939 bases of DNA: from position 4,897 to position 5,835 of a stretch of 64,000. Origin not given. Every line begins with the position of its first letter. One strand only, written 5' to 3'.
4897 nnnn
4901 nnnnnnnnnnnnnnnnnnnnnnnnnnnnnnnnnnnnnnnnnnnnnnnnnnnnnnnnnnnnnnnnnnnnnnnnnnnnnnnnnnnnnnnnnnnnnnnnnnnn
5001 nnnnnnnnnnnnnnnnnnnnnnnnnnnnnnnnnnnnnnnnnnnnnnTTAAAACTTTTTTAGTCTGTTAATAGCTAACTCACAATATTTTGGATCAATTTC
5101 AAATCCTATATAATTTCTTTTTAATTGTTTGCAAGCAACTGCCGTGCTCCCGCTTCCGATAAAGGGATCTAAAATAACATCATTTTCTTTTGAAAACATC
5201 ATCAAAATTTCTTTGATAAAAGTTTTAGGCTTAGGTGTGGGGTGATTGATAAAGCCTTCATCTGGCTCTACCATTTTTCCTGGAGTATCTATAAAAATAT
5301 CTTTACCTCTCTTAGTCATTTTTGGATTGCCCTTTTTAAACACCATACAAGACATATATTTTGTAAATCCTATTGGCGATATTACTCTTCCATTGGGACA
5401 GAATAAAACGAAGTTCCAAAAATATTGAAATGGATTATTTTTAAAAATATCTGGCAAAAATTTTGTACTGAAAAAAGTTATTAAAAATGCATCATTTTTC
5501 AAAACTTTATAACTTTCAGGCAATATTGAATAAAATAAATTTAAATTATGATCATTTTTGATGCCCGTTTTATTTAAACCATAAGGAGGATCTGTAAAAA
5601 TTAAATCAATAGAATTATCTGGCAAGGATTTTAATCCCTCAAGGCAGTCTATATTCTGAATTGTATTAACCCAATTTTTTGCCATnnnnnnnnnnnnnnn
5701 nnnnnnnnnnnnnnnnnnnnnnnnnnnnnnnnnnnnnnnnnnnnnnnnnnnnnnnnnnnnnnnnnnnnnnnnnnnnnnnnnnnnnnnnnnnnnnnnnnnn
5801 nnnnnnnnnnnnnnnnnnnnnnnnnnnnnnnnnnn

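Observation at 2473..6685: Islet between tRNA-Ser genes carrying two DNA methyltransferases, an HTH, a nucleotidyltransferase and two unknowns, but no recognisable nuclease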

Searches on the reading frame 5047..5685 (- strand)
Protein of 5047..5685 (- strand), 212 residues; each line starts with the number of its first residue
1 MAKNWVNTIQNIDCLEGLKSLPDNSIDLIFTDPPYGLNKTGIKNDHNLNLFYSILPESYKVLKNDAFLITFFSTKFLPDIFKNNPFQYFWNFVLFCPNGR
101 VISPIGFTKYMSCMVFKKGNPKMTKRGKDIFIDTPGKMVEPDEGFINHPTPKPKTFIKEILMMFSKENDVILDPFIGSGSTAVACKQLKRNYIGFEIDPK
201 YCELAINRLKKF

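Call 4: search_protein_families(library=pfam, proteins=[window:5047-5685:-], max_evalue=0.1)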
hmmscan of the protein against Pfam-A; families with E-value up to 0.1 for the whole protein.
window:5047-5685:- (212 aa): 7 families
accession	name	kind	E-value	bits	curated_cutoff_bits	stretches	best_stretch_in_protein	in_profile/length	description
PF01555.25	N6_N4_Mtase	-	8.2e-32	111.4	26.7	2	146-206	160-220/221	DNA methylase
PF02086.21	MethyltransfD12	-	2.1e-06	28.1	22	1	156-205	8-58/253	D12 class N6 adenine-specific DNA methyltransferase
PF01170.24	UPF0020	-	2.9e-06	27.5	22.3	1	19-80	116-175/197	RMKL-like, methyltransferase domain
PF03602.21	Cons_hypoth95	-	0.011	15.9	24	0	19-45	105-132/182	Conserved hypothetical protein 95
PF09445.16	Methyltransf_15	-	0.028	14.4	22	0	170-208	3-41/165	RNA cap guanine-N2 methyltransferase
PF02384.22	N6_Mtase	-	0.035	13.9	20.4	0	153-189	31-69/311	N-6 DNA Methylase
PF02475.24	TRM5-TYW2_MTfase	-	0.054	13.9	28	1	161-204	30-75/164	TRM5/TYW2 methyltransferase domain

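Call 5: search_protein_families(library=padloc, proteins=[window:5047-5685:-], max_evalue=0.1)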
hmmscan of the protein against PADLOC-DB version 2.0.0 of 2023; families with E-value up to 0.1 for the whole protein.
window:5047-5685:- (212 aa): 86 families (the best 25 are shown)
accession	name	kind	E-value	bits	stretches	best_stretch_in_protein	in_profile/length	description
PDLC03371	MTase_II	-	2.6e-40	136.6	2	144-211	187-254/260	Type II methyltransferase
PDLC03216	MTase_II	-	2.8e-30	103.6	2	141-211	187-257/364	Type II methyltransferase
PDLC03228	MTase_II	-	8.3e-30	102.3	1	9-209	4-205/227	Type II methyltransferase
PDLC03299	MTase_II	-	2.1e-29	101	2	146-210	194-258/296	Type II methyltransferase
PDLC03353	MTase_II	-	7.4e-28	95.8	2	146-210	187-251/260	Type II methyltransferase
PDLC03738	oMTase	-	1.1e-27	94.7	2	137-211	193-267/376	orphan methyltransferase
PDLC03320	MTase_II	-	2.2e-26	90.7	2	142-211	207-276/289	Type II methyltransferase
PDLC03387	MTase_II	-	1.1e-24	85.1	2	140-210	208-276/289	Type II methyltransferase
PDLC03251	MTase_II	-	4.4e-24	83.2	2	148-210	205-267/282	Type II methyltransferase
PDLC03265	MTase_II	-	9e-24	82.5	2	147-210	266-329/333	Type II methyltransferase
PDLC03350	MTase_II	-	9.7e-24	82.3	2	123-210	209-296/312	Type II methyltransferase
PDLC03339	MTase_II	-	3.2e-22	76.8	2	147-210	209-272/399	Type II methyltransferase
PDLC03295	MTase_II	-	2.8e-21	74.3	2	123-211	181-268/292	Type II methyltransferase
PDLC03241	MTase_II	-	5.3e-20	69.8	2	148-210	372-434/447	Type II methyltransferase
PDLC03302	MTase_II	-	9.2e-20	68.9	2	7-52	5-53/626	Type II methyltransferase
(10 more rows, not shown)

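Call 6: search_protein_families(library=ncbifam, proteins=[window:5047-5685:-], max_evalue=0.1)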
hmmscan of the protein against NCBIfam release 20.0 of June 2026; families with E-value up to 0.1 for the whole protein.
window:5047-5685:- (212 aa): 7 families
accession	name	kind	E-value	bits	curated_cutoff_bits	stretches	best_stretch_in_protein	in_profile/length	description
NF050803.1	DnaMtaseCcrMCaul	equivalog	6.4e-27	94.4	830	2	136-211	174-249/350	adenine-specific DNA-methyltransferase CcrM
NF008572.0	PRK11524.1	equivalog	8.1e-25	87.5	292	2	145-210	192-257/294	adenine-specific DNA-methyltransferase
NF010253.0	PRK13699.1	subfamily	9.4e-25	87.6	244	1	13-210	8-206/226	DNA methyltransferase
TIGR01177.1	TIGR01177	hypoth_equivalog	5.1e-08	32.6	316.55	1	21-77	242-299/330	TIGR01177 family methyltransferase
NF040721.1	Trm14_Arch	equivalog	6.1e-06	25.6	280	1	23-88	287-351/370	tRNA (guanine(6)-N2)-methyltransferase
NF047732.1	tRNAMtaseTrm5bMeth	equivalog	0.0036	16.3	500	1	162-205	193-235/337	tRNA (guanine(37)-N1)-methyltransferase Trm5b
TIGR00536.1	hemK_fam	subfamily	0.037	13.1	115.5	0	162-187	108-134/286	HemK family protein methyltransferase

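Call 9: search_solved_structures(query=window:5047-5685:-, max_evalue=0.001, show_alignments=1)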
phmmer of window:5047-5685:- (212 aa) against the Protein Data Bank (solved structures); distinct sequences matched with E-value up to 0.001: 14.
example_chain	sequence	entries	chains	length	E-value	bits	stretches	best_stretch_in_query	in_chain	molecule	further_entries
8s9n_A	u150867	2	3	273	7.4e-20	74.7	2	140-209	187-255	DNA cytosine-N4 methyltransferase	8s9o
6pbd_A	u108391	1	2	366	1.4e-19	73.9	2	134-211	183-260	Modification methylase CcrMI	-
8s9m_A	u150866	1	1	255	1.6e-19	73.7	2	140-209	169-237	DNA cytosine-N4 methyltransferase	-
9c3u_A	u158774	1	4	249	6e-19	71.8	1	145-209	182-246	Methyltransferase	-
8urk_A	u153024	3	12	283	8.9e-19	71.2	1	145-209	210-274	Methyltransferase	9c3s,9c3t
5hfj_A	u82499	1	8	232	7.5e-16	61.6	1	121-211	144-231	Adenine specific DNA methyltransferase (DpnA)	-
5hek_A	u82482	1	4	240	8.1e-16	61.5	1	121-211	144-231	Adenine specific DNA methyltransferase (DpnA)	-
1g60_A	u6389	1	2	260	1.2e-15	61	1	146-205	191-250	Adenine-specific Methyltransferase MboIIA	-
2zie_A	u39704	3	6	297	6.2e-13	52.1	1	141-209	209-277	Putative modification methylase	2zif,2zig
1nw8_A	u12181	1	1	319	8.4e-10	41.9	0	116-203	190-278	MODIFICATION METHYLASE RSRI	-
1eg2_A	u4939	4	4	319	9.8e-10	41.6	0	116-203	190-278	MODIFICATION METHYLASE RSRI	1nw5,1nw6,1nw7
1boo_A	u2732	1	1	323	3.1e-09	40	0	146-204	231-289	PROTEIN (N-4 CYTOSINE-SPECIFIC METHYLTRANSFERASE PVU II)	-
5e71_A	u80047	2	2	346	0.0002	24.3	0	21-76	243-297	N2, N2-dimethylguanosine tRNA methyltransferase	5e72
6k0w_B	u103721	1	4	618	0.00077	22.4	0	151-189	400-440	Adenine specific DNA methyltransferase (Mod)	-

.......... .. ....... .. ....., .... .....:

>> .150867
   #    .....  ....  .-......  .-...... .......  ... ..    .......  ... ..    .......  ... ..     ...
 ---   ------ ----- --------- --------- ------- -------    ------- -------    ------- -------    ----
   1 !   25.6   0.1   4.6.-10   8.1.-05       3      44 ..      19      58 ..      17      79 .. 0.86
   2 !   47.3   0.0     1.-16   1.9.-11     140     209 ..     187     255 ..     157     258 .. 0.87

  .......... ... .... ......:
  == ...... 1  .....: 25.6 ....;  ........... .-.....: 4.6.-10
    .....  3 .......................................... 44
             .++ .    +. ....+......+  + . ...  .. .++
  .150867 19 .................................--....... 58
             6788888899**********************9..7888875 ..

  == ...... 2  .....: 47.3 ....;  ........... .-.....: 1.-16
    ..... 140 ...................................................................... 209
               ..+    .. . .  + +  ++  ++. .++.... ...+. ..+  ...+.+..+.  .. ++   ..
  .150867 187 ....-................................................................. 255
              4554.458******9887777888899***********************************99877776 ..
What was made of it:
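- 5047..5685 (-): Beta-class (DPPY) DNA MTase, 212 aa; second MTase of the cassette and its most conserved component. PF01555 8e-32 (call 4); PDB hits to N4C MTase, CcrM, M1.HpyAVI and MboIIA (call 9).
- The closest PDB relatives of the beta MTase are ordinary dsDNA enzymes (call 9).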

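Call 45: search_dna_similar(query=window:5047-5685:-, collection=plasmids, mode=protein, max_evalue=1e-20, max_rows=12)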
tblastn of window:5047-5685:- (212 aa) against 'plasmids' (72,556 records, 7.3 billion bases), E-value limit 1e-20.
Records with a match: 60; places in all: 61; records where one place covers at least 80% of the query: 60.
Best place of each record, by identity: <60% 60.
By first word of the organism name: Burkholderia 52; Mycetohabitans 3; Aeromonas 2; Pantoea 1; Paracoccus 1; Bordetella 1.
By predicted mobility (MOB-suite, as given by PLSDB): conjugative 44; non-mobilizable 13; mobilizable 3.
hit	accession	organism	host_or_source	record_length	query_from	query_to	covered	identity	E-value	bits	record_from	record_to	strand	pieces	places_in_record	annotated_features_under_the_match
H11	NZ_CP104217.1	Burkholderia gladioli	tissue sample,Dendrobium officinale ...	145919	6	209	96%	36.1%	4e-26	112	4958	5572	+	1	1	DNA methyltransferase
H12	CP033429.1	Burkholderia gladioli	Fermented corn meal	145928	6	209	96%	36.1%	4e-26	112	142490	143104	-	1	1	DNA methylase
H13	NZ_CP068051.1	Burkholderia gladioli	tissue sample,rice shoot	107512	6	210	97%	35.0%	4e-25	108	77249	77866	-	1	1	DNA methyltransferase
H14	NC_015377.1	Burkholderia gladioli BSR3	-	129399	6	210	97%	35.0%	7e-25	108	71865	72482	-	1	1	DNA methyltransferase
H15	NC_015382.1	Burkholderia gladioli BSR3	-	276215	6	210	97%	35.0%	1e-24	108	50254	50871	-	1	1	DNA methyltransferase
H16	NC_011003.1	Burkholderia cenocepacia J2315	-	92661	6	209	96%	35.0%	2e-25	110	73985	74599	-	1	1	DNA methyltransferase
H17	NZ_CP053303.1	Burkholderia cenocepacia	Homo sapiens,sputum from cystic ...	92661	6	209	96%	35.0%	2e-25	110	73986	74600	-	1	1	DNA methyltransferase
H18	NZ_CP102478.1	Burkholderia cenocepacia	Homo sapiens,pure culture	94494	6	209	96%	35.0%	2e-25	110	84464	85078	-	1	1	DNA methyltransferase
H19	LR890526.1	Burkholderia cepacia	Homo sapiens,catheter tip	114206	6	209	96%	34.9%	6e-25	108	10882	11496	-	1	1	record has no annotation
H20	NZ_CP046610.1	Burkholderia contaminans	cell culture,cucumber rhizosphere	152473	6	209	96%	34.9%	6e-25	108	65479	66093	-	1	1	DNA methyltransferase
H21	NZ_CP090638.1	Burkholderia contaminans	pharmaceutical solution,pharmaceutical ...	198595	6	209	96%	34.9%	6e-25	108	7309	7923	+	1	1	DNA methyltransferase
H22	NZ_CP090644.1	Burkholderia contaminans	sheep,milk,milk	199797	6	209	96%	34.9%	6e-25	108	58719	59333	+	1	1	DNA methyltransferase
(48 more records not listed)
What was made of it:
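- Tried and rejected: Beta MTase relatives in plasmids are at most 36% identical (Burkholderia and others) and say nothing about specificity (call 45).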

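Call 50: find_homologous_proteins(query=window:5047-5685:-, max_evalue=1e-40)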
Query window:5047-5685:- (212 aa): 519 proteins with E <= 1e-40 among 5303 candidates; the best 120 are listed.
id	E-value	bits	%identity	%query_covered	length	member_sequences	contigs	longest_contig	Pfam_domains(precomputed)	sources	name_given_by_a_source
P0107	8.2e-130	449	90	100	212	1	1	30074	PF02086.22,PF01170.25,PF01555.25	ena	-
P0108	2.3e-129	448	90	100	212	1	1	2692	PF02086.22,PF01170.25,PF01555.25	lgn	-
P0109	3.0e-128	444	87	100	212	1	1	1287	PF02086.22,PF01555.25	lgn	-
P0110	9.1e-128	442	90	100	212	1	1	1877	PF02086.22,PF01555.25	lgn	-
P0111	1.2e-126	439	87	100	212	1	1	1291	PF02086.22,PF01170.25,PF01555.25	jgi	-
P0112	4.8e-126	437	88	100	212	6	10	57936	PF02086.22,PF01170.25,PF01555.25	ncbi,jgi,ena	-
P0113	6.2e-126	436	87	100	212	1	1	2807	PF02086.22,PF01170.25,PF01555.25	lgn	-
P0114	2.3e-125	434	87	100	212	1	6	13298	PF02086.22,PF01555.25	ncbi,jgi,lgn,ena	-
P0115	2.5e-125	434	86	100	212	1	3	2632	PF02086.22,PF01555.25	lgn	-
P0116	4.5e-125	434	86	100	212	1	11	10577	PF01170.25,PF01555.25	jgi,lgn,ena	-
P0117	4.7e-125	433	87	100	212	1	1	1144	PF02086.22,PF01170.25,PF01555.25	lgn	-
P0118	6.9e-125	433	88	98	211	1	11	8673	PF01170.25,PF01555.25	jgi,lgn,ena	-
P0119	9.5e-125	432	84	100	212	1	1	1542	PF02086.22,PF01555.25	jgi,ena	-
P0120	1.2e-124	432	86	100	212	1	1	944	PF01170.25,PF01555.25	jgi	-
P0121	1.7e-124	432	88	100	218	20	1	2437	PF02086.22,PF01170.25,PF01555.25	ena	-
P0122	1.8e-124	432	87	98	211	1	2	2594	PF01170.25,PF01555.25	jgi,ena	-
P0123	2.2e-124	431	85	100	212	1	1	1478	PF02086.22,PF01170.25,PF01555.25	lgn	-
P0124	7.3e-124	430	85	100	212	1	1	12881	PF02086.22,PF01170.25,PF01555.25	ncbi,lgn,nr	ncbi:MAG: site-specific DNA-methyltransferase [Patescibacteria group bacterium]|nr:site-specific DNA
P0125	7.8e-124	430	87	98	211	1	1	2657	PF01170.25,PF01555.25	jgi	-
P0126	9.4e-124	429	85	100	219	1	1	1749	PF01555.25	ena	-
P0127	3.0e-123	428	87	98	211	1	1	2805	PF02086.22,PF01170.25,PF01555.25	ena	-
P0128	3.7e-123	427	85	100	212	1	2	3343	PF02086.22,PF01170.25,PF01555.25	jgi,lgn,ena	-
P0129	7.8e-120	416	83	100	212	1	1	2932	PF01555.25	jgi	jgi:DNA modification methylase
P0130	4.9e-119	414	84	100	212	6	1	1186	PF02086.22,PF01170.25,PF01555.25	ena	-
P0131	5.2e-118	410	82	100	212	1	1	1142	PF02086.22,PF01555.25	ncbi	-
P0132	8.2e-118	410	83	100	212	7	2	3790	PF02086.22,PF01555.25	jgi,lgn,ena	-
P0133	2.2e-117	408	83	100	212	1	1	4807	PF01170.25,PF01555.25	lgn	-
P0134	8.5e-117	406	82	100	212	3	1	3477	PF01170.25,PF01555.25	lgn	-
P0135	1.3e-116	406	79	99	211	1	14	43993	PF02086.22,PF01170.25,PF01555.25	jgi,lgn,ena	jgi:site-specific DNA-methyltransferase (adenine-specific)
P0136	2.8e-116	405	79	100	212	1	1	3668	PF02086.22,PF01170.25,PF01555.25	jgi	-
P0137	2.8e-116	405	79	100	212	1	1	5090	PF02086.22,PF01170.25,PF01555.25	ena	-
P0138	4.5e-116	404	81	100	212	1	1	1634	PF01170.25,PF01555.25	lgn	-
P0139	6.9e-116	404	81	100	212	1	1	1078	PF01170.25,PF01555.25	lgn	-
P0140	8.0e-116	403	80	100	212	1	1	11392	PF01170.25,PF01555.25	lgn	-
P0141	1.3e-115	403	80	100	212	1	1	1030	PF01170.25,PF01555.25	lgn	-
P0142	1.3e-115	403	82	100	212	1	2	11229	PF02086.22,PF01170.25,PF01555.25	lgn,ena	-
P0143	1.7e-115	402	80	100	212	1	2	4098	PF02086.22,PF01170.25,PF01555.25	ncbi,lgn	-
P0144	2.2e-115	402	78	100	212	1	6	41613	PF02086.22,PF01170.25,PF01555.25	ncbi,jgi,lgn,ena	-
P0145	2.8e-115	402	81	100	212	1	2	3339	PF02086.22,PF01555.25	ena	-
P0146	2.8e-115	402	80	100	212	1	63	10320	PF02086.22,PF01170.25,PF01555.25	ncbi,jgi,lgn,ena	jgi:DNA modification methylase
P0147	3.4e-115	401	81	100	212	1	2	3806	PF02086.22,PF01170.25,PF01555.25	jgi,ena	-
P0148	4.2e-115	401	80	100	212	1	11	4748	PF02086.22,PF01170.25,PF01555.25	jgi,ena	-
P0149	4.4e-115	401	80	100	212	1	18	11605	PF02086.22,PF01170.25,PF01555.25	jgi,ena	-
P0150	5.0e-115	401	80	100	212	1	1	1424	PF02086.22,PF01170.25,PF01555.25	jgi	-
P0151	5.1e-115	401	80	100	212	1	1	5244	PF02086.22,PF01170.25,PF01555.25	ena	-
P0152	5.3e-115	401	80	100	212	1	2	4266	PF02086.22,PF01170.25,PF01555.25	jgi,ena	-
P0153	5.5e-115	401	79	100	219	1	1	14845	PF02086.22,PF01555.25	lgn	-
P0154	6.5e-115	400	80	100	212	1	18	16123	PF02086.22,PF01170.25,PF01555.25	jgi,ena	-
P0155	6.8e-115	400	80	100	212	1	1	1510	PF02086.22,PF01170.25,PF01555.25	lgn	-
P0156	7.3e-115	400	79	100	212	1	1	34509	PF01555.25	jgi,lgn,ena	-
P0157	7.9e-115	400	80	100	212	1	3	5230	PF01170.25,PF01555.25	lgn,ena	-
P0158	1.4e-114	399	79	100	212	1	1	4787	PF02086.22,PF01170.25,PF01555.25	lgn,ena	-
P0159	1.5e-114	399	79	100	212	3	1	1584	PF01170.25,PF01555.25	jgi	-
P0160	1.7e-114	399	79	100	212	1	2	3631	PF02086.22,PF01170.25,PF01555.25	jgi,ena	-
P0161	2.2e-114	399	80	100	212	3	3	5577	PF02086.22,PF01555.25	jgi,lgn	jgi:DNA modification methylase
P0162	3.6e-114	398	79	98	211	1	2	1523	PF02086.22,PF01170.25,PF01555.25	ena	-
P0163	5.4e-114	397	80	100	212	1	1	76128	PF02086.22,PF01170.25,PF01555.25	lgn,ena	-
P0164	1.9e-113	396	79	100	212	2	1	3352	PF02086.22,PF01555.25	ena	-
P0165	1.9e-113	396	80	100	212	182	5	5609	PF02086.22,PF01555.25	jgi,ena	-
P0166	2.5e-113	395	78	99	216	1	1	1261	PF02086.22,PF01170.25,PF01555.25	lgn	-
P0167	2.7e-113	395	79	100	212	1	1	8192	PF01170.25,PF01555.25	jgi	jgi:site-specific DNA-methyltransferase (adenine-specific)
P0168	2.7e-113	395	78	100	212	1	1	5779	PF01555.25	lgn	-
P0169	5.9e-113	394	78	100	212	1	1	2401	PF01170.25,PF01555.25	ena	-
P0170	6.2e-113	394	78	100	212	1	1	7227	PF01170.25,PF01555.25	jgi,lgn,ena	-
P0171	2.1e-112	392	78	99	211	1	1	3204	PF02086.22,PF01170.25,PF01555.25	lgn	-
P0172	7.0e-112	390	78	100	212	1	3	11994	PF02086.22,PF01170.25,PF01555.25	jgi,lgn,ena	-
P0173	8.0e-112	390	77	100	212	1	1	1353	PF02086.22,PF01170.25,PF01555.25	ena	-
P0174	1.0e-111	390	78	99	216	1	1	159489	PF02086.22,PF01170.25,PF01555.25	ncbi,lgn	ncbi:MAG: site-specific DNA-methyltransferase [Candidatus Nomurabacteria bacterium]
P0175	1.0e-111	390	76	100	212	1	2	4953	PF02086.22,PF01170.25,PF01555.25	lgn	-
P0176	1.5e-111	389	77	100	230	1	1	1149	PF02086.22,PF01170.25,PF01555.25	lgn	-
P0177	2.3e-111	389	77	100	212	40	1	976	PF02086.22,PF01170.25,PF01555.25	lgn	-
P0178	3.5e-111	388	75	100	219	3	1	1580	PF01170.25,PF01555.25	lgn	-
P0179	3.9e-111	388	78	100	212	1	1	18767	PF02086.22,PF01170.25,PF01555.25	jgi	jgi:DNA modification methylase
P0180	4.5e-111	388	76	100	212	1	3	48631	PF02086.22,PF01170.25,PF01555.25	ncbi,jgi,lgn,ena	ncbi:MAG: site-specific DNA-methyltransferase [Candidatus Paceibacterota bacterium]|jgi:DNA modifica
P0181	5.9e-111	387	77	100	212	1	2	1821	PF01170.25,PF01555.25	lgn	-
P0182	6.0e-111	387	77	100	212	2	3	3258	PF02086.22,PF01555.25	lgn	-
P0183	7.9e-111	387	76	100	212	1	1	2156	PF02086.22,PF01170.25,PF01555.25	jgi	jgi:DNA modification methylase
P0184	1.0e-110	387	77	100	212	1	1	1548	PF02086.22,PF01170.25,PF01555.25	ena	-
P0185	1.3e-110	386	77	100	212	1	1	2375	PF02086.22,PF01555.25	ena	-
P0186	1.5e-110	386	77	100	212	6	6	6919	PF02086.22,PF01170.25,PF01555.25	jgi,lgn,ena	-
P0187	1.6e-110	386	74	100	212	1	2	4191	PF01555.25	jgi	-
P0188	2.1e-110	386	77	99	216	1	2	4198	PF02086.22,PF01170.25,PF01555.25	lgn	-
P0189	2.7e-110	385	77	100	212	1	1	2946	PF02086.22,PF01170.25,PF01555.25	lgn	-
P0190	2.9e-110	385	76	100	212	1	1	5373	PF02086.22,PF01170.25,PF01555.25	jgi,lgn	-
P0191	4.1e-110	385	77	100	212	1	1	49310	PF02086.22,PF01170.25,PF01555.25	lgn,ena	-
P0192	4.5e-110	385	76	100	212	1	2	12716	PF02086.22,PF01170.25,PF01555.25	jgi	-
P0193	4.7e-110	384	75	100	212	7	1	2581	PF02086.22,PF01170.25,PF01555.25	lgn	-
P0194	8.4e-110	384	77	100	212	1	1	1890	PF02086.22,PF01170.25,PF01555.25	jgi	-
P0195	1.2e-109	383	78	100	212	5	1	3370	PF02086.22,PF01170.25,PF01555.25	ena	-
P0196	1.8e-109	383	75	100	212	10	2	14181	PF02086.22,PF01170.25,PF01555.25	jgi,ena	-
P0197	2.0e-109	382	76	100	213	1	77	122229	PF01555.25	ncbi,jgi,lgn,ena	jgi:DNA modification methylase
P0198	2.4e-109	382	76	100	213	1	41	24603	PF01555.25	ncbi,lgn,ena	-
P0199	2.8e-109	382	77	94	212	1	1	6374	PF02086.22,PF01170.25,PF01555.25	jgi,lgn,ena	-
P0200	3.3e-109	382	75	100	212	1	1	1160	PF02086.22,PF01170.25,PF01555.25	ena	-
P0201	3.8e-109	381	75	100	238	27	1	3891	PF01555.25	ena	-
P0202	4.0e-109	381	72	100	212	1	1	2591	PF01170.25,PF01555.25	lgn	-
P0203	4.3e-109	381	78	94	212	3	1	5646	PF01170.25,PF01555.25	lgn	-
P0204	5.4e-109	381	73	100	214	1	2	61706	PF01170.25,PF01555.25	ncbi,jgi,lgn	-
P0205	6.4e-109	381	75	100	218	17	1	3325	PF02086.22,PF01170.25,PF01555.25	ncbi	ncbi:MAG: site-specific DNA-methyltransferase [Candidatus Paceibacterota bacterium]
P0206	6.7e-109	381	76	94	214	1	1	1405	PF02086.22,PF01170.25,PF01555.25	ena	-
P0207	9.8e-109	380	75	100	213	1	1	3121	PF01555.25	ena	-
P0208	1.3e-108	380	75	100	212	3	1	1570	PF02086.22,PF01555.25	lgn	-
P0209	1.5e-108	380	74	99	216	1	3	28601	PF02086.22,PF01170.25,PF01555.25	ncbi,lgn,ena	-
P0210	3.9e-108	378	76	100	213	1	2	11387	PF01555.25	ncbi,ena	-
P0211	4.9e-108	378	75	100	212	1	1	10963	PF02086.22,PF01170.25,PF01555.25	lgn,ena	-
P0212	8.7e-108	377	74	100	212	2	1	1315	PF02086.22,PF01170.25,PF01555.25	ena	-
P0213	2.2e-107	376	74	100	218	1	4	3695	PF02086.22,PF01555.25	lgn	-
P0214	8.0e-107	374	75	100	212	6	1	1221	PF02086.22,PF01170.25,PF01555.25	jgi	jgi:site-specific DNA-methyltransferase (adenine-specific)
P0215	8.8e-107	374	78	99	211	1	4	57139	PF01555.25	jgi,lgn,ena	-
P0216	1.2e-106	373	75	100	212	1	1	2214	PF02086.22,PF01170.25,PF01555.25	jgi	jgi:site-specific DNA-methyltransferase (adenine-specific)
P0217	1.6e-106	373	74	100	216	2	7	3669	PF01170.25,PF01555.25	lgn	-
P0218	2.6e-106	372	73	100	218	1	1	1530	PF02086.22,PF01170.25,PF01555.25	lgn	-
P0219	1.0e-105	370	74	100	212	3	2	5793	PF01170.25,PF01555.25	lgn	-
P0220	1.1e-105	370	73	100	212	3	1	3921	PF01170.25,PF01555.25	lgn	-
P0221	1.5e-105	370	75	96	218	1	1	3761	PF01170.25,PF01555.25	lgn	-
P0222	3.3e-105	369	74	100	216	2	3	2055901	PF01170.25,PF01555.25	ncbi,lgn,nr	ncbi:MAG: site-specific DNA-methyltransferase [Ignavibacteria bacterium]|nr:site-specific DNA-methyl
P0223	7.5e-105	367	77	94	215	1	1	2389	PF01555.25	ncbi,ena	-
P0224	1.3e-104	367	72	100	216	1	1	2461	PF01170.25,PF01555.25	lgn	-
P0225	1.2e-103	363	73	100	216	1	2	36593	PF01170.25,PF01555.25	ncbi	-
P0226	8.4e-103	361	72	100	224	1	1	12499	PF01555.25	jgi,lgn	jgi:DNA modification methylase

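Call 51: find_encoding_contigs(protein=P0107, flank=6000, max_places=2)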
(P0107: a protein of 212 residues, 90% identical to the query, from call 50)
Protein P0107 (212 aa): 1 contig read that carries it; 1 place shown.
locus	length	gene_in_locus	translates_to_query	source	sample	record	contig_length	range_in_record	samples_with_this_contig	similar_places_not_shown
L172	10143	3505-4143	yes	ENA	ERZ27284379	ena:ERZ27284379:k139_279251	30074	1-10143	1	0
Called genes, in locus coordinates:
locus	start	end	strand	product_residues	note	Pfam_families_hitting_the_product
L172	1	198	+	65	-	?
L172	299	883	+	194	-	PF04229:GrpB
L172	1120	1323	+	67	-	-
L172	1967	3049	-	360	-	PF01926:MMR_HSR1, PF02421:FeoB_N, PF06071:YchF-GTPase_C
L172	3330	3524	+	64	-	PF12728:HTH_17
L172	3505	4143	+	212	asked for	PF01170:UPF0020 (faint), PF02086:MethyltransfD12 (faint), PF01555:N6_N4_Mtase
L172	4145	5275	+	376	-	-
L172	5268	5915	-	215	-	-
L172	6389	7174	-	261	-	PF22435:MRM3-like_sub_bind, PF00588:SpoU_methylase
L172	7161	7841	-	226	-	PF07853:DUF1648, PF13630:SdpI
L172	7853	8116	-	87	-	PF12840:HTH_20, PF13412:HTH_24 (weak), PF01022:HTH_5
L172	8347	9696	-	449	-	PF19077:Big_13 (faint)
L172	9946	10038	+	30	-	-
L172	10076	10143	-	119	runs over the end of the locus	PF08378:NERD (weak), PF02021:UPF0102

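Call 52: find_encoding_contigs(protein=P0112, flank=6000, max_places=3)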
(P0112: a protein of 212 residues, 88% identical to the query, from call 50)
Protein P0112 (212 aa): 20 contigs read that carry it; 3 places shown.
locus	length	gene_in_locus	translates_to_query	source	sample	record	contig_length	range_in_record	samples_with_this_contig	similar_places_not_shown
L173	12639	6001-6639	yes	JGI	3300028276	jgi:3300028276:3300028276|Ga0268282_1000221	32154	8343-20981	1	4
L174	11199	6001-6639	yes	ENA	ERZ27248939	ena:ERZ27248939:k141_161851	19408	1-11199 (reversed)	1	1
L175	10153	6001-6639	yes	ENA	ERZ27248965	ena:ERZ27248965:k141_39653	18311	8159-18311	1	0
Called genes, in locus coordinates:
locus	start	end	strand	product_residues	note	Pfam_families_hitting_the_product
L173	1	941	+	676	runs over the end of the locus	PF22745:Nlig-Ia, PF01653:DNA_ligase_aden, PF03120:OB_DNA_ligase, PF03119:DNA_ligase_ZBD, PF14520:HHH_5 (faint), PF12826:HHH_2, PF00533:BRCT, PF12738:PTCB-BRCT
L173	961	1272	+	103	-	PF02686:GatC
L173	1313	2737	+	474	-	PF01425:Amidase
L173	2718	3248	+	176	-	-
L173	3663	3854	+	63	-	-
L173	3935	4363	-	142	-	-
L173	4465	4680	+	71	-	-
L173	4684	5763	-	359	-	PF14022:DUF4238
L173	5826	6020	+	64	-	PF12728:HTH_17, PF00376:MerR (weak)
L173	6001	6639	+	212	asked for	PF01170:UPF0020 (faint), PF02086:MethyltransfD12 (faint), PF01555:N6_N4_Mtase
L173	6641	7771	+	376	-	-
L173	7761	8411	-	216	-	-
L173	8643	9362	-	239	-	-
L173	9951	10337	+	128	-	-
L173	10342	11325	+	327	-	PF02912:Phe_tRNA-synt_N, PF01409:tRNA-synt_2d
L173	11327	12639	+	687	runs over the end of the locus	PF03483:B3_4, PF03484:B5, PF17759:tRNA_synthFbeta, PF03147:FDX-ACB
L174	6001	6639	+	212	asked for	PF01170:UPF0020 (faint), PF02086:MethyltransfD12 (faint), PF01555:N6_N4_Mtase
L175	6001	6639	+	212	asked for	PF01170:UPF0020 (faint), PF02086:MethyltransfD12 (faint), PF01555:N6_N4_Mtase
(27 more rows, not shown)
